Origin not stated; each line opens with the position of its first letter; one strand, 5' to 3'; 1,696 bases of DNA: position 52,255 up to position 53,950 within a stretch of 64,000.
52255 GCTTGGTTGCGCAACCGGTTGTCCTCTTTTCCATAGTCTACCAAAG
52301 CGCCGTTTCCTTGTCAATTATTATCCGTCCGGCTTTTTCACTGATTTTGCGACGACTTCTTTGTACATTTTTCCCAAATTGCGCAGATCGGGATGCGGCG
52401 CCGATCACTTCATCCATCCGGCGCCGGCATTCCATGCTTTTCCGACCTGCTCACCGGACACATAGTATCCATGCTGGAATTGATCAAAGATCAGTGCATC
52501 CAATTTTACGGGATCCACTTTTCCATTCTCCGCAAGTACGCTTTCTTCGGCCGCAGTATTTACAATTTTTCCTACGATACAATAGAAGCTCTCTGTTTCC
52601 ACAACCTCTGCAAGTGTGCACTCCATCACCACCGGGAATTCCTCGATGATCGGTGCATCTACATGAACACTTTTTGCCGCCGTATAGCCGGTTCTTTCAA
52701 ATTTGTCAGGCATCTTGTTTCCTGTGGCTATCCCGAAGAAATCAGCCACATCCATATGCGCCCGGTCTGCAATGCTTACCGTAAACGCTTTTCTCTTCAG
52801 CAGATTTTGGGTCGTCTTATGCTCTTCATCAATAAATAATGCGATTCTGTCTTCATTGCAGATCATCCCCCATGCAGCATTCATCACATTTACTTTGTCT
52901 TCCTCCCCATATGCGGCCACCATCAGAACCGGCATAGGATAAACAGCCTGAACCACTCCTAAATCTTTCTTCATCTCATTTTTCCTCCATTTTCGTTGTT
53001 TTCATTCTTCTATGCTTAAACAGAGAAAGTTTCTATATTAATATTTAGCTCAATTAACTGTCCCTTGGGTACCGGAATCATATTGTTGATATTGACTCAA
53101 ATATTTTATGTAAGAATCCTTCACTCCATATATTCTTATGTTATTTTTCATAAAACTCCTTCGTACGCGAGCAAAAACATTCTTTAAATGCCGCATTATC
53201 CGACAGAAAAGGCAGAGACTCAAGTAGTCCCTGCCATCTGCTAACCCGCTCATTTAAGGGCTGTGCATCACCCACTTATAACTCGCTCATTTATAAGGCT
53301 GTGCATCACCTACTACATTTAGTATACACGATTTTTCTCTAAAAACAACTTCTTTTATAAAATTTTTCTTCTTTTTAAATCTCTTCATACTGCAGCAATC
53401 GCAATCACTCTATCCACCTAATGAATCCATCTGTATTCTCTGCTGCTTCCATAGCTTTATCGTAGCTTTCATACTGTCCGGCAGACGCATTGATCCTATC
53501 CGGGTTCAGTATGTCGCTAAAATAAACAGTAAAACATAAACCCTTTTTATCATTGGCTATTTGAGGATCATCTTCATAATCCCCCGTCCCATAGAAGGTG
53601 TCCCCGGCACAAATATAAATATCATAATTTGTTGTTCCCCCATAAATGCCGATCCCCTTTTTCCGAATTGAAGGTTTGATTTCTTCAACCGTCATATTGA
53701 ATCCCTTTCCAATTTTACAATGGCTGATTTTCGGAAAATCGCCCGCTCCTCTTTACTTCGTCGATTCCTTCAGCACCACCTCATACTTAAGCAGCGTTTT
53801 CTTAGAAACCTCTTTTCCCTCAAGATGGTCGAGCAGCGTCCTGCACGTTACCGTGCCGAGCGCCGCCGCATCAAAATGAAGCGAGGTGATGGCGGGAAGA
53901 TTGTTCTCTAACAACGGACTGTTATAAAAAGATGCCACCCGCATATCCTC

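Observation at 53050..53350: Decayed type III (ToxIN/AbiQ-like) toxin-antitoxin locus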

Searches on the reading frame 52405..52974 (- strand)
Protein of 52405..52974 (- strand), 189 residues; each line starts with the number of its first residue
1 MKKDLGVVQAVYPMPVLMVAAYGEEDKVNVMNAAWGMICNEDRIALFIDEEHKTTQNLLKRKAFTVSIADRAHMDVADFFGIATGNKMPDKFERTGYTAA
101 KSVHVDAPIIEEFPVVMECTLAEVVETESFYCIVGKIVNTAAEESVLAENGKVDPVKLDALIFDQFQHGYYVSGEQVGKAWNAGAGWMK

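Call 7: search_protein_families(library=pfam, proteins=[window:52408-52974:-], max_evalue=10)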
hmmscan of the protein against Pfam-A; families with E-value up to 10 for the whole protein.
seq(189 aa): 3 families
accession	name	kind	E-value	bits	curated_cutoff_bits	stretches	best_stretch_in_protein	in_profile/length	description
PF01613.24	Flavin_Reduct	-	2.2e-18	67.2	27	1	12-147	4-138/153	Flavin reductase like domain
PF04289.18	DUF447_N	-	0.11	12.9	24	1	33-122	16-92/114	Protein of unknown function (DUF447) N-terminal domain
PF06452.16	CBM9_1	-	0.12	12.6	23.4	1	31-104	55-129/185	Carbohydrate family 9 binding domain-like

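Call 45: find_encoding_contigs(protein=window:52405-52974:-, flank=3000, max_places=10)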
Protein window:52405-52974:- (189 aa): 4 contigs read that carry it; 3 places shown.
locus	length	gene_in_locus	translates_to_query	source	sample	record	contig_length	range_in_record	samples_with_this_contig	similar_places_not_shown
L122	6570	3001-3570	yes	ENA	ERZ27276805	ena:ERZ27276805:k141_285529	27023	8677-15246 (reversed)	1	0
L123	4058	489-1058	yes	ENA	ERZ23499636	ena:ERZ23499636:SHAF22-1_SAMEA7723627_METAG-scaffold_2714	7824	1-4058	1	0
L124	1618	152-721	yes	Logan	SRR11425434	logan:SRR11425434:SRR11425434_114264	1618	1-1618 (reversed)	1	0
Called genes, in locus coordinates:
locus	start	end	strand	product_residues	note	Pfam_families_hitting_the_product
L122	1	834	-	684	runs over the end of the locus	PF02449:Glyco_hydro_42, PF08532:Glyco_hydro_42M, PF08533:Glyco_hydro_42C (weak)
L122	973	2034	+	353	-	PF04552:Sigma54_DBD (weak), PF01381:HTH_3 (weak), PF00356:LacI, PF00532:Peripla_BP_1, PF13377:Peripla_BP_3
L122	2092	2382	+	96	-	-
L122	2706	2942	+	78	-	PF13958:ToxN_toxin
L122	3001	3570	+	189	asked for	PF01613:Flavin_Reduct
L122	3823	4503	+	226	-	-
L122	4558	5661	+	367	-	-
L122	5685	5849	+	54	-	-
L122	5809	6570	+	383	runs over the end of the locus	PF07745:Glyco_hydro_53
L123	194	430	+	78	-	PF13958:ToxN_toxin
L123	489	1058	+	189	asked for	PF01613:Flavin_Reduct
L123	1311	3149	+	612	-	-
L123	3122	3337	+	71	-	-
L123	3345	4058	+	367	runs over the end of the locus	PF07745:Glyco_hydro_53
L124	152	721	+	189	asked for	PF01613:Flavin_Reduct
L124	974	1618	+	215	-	?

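Call 49: search_protein_families(library=pfam, proteins=[L122:2706-2942:+], max_evalue=10)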
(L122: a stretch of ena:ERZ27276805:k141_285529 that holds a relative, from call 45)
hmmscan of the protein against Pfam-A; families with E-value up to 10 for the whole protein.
L122:2706-2942:+ (78 aa): 1 family
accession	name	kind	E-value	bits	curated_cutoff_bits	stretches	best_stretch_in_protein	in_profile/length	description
PF13958.12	ToxN_toxin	-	8.1e-18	65.5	25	1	1-75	84-157/159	Toxin ToxN, type III toxin-antitoxin system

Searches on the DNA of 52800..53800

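Call 6: search_rna_families(source=window, start=52800, end=53800, threshold=evalue, max_evalue=10, show_alignments=3)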
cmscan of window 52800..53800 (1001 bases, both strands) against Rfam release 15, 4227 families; matches with E-value up to 10: 4.
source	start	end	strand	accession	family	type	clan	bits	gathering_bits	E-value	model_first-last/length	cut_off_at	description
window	53107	53155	-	RF01810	pntA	Gene; sRNA;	-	19.2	54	4.4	1-62/62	no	pntA sRNA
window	52938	52984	-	RF00218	SNORD46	Gene; snRNA; snoRNA; CD-box;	CL00061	15.4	40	3.9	1-104/104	no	Small nucleolar RNA SNORD46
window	52851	52908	-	RF01306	sR52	Gene; snRNA; snoRNA; CD-box;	-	12.4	50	9.9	1-60/60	no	Small nucleolar RNA sR52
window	52942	53061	+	RF02706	TeloSII_ncR30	Gene; sRNA;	-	11.8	86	5.5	1-226/226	no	TeloSII non coding RNA 30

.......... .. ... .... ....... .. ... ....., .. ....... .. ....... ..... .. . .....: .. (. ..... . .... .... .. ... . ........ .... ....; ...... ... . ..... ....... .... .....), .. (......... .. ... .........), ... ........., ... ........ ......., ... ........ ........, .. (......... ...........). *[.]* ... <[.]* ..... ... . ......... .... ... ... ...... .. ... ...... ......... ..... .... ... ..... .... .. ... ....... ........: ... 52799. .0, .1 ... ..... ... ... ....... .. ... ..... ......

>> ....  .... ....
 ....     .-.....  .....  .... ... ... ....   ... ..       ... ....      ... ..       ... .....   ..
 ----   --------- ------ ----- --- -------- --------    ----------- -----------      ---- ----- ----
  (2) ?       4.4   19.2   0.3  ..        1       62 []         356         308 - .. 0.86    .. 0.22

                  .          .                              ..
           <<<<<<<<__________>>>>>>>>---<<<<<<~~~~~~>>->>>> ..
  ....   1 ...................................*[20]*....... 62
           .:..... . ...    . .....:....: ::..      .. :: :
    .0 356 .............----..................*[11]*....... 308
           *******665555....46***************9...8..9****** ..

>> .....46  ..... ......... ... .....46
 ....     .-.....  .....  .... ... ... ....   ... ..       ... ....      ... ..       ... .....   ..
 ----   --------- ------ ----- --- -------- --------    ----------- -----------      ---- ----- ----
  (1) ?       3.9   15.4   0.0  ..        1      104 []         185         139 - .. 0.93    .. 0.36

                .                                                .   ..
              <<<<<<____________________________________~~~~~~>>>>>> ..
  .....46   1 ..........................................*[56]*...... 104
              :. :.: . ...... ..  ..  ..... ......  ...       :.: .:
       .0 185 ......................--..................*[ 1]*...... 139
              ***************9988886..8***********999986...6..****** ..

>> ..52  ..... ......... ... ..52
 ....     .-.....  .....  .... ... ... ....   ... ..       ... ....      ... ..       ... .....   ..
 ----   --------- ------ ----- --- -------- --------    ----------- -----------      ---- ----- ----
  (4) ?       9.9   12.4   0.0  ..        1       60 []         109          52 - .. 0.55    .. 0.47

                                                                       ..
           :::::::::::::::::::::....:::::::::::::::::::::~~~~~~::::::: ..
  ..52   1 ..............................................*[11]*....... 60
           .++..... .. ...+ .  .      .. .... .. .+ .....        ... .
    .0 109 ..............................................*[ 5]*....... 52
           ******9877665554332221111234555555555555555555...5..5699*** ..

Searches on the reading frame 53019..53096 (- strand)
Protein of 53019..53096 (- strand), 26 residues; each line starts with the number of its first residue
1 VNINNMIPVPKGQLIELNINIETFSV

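Call 49: search_protein_families(library=pfam, proteins=[window:53019-53096:-], max_evalue=10)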
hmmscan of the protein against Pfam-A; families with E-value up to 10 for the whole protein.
seq(26 aa): 1 family
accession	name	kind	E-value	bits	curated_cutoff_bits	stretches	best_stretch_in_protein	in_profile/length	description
PF13958.12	ToxN_toxin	-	0.00069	20.3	25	1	1-22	79-100/159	Toxin ToxN, type III toxin-antitoxin system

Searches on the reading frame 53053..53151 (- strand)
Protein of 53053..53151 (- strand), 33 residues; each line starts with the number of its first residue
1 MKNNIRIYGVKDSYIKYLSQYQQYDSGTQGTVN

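Call 7: search_protein_families(library=pfam, proteins=[window:53053-53151:-], max_evalue=10)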
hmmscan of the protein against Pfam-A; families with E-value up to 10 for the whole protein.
seq(33 aa): 0 families

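Call 8: search_solved_structures(query=window:53053-53151:-, max_evalue=10, show_alignments=5)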
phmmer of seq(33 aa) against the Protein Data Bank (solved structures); distinct sequences matched with E-value up to 10: 0.

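Call 10: search_dna_similar(query=window:53053-53151:-, collection=plasmids, mode=protein, max_evalue=10, max_rows=25)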
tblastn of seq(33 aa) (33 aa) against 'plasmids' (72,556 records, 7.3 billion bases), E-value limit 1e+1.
No match.

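Call 44: find_encoding_contigs(protein=window:53053-53151:-, flank=3000, max_places=10)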
Protein seq(33 aa) (33 aa): no gene with exactly this product is on record in the collection.

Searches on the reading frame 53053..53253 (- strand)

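Call 7: search_protein_families(library=pfam, proteins=[window:53053-53253:-], max_evalue=10)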
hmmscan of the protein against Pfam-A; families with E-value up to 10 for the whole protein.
seq(67 aa): 1 family
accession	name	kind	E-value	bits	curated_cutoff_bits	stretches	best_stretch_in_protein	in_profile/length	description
PF05840.19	Phage_GPA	-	0.024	14.1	31.4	1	21-45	218-242/321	Bacteriophage replication gene A protein (GPA)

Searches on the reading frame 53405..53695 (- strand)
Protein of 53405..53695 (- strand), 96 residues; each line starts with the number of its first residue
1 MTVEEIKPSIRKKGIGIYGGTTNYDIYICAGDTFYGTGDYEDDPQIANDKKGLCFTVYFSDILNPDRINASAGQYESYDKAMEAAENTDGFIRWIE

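Call 7: search_protein_families(library=pfam, proteins=[window:53408-53695:-], max_evalue=10)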
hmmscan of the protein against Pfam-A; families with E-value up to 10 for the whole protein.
seq(96 aa): 0 families

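Call 12: find_encoding_contigs(protein=window:53405-53695:-, flank=6000, max_places=10)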
Protein window:53405-53695:- (96 aa): 5 contigs read that carry it; 3 places shown.
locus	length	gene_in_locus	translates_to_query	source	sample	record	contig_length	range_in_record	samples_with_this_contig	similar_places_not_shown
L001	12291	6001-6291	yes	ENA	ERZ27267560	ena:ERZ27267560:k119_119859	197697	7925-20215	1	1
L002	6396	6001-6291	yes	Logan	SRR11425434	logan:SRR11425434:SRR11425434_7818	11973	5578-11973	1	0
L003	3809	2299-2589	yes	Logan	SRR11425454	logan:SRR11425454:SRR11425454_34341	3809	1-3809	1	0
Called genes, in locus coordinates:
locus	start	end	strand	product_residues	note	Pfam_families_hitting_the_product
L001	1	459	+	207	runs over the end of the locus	PF13302:Acetyltransf_3, PF13420:Acetyltransf_4 (weak), PF13523:Acetyltransf_8 (weak), PF00583:Acetyltransf_1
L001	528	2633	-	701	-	PF00150:Cellulase, PF07745:Glyco_hydro_53, PF07532:Big_4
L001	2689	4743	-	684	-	PF02449:Glyco_hydro_42, PF08532:Glyco_hydro_42M, PF08533:Glyco_hydro_42C (weak)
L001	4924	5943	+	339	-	PF01381:HTH_3 (weak), PF00356:LacI, PF00532:Peripla_BP_1, PF13377:Peripla_BP_3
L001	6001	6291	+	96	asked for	-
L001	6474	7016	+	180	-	PF13489:Methyltransf_23, PF13847:Methyltransf_31, PF08241:Methyltransf_11, PF08242:Methyltransf_12, PF13649:Methyltransf_25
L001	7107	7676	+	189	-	PF01613:Flavin_Reduct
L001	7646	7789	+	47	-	-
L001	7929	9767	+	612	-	-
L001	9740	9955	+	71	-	-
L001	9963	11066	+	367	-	PF07745:Glyco_hydro_53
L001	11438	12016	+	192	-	PF00440:TetR_N (weak), PF14278:TetR_C_8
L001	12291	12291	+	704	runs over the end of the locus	PF03176:MMPL, PF00873:ACR_tran (weak)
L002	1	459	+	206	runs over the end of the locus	PF13302:Acetyltransf_3, PF13420:Acetyltransf_4 (weak), PF00583:Acetyltransf_1, PF13523:Acetyltransf_8 (weak)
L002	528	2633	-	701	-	PF00150:Cellulase (weak), PF07745:Glyco_hydro_53, PF07532:Big_4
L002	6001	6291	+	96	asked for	-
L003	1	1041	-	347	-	?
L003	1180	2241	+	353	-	PF04552:Sigma54_DBD (weak), PF01381:HTH_3 (weak), PF00356:LacI, PF00532:Peripla_BP_1, PF13377:Peripla_BP_3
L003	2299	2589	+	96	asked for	-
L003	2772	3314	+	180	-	PF13489:Methyltransf_23, PF13847:Methyltransf_31, PF08241:Methyltransf_11, PF08242:Methyltransf_12, PF13649:Methyltransf_25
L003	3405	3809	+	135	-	?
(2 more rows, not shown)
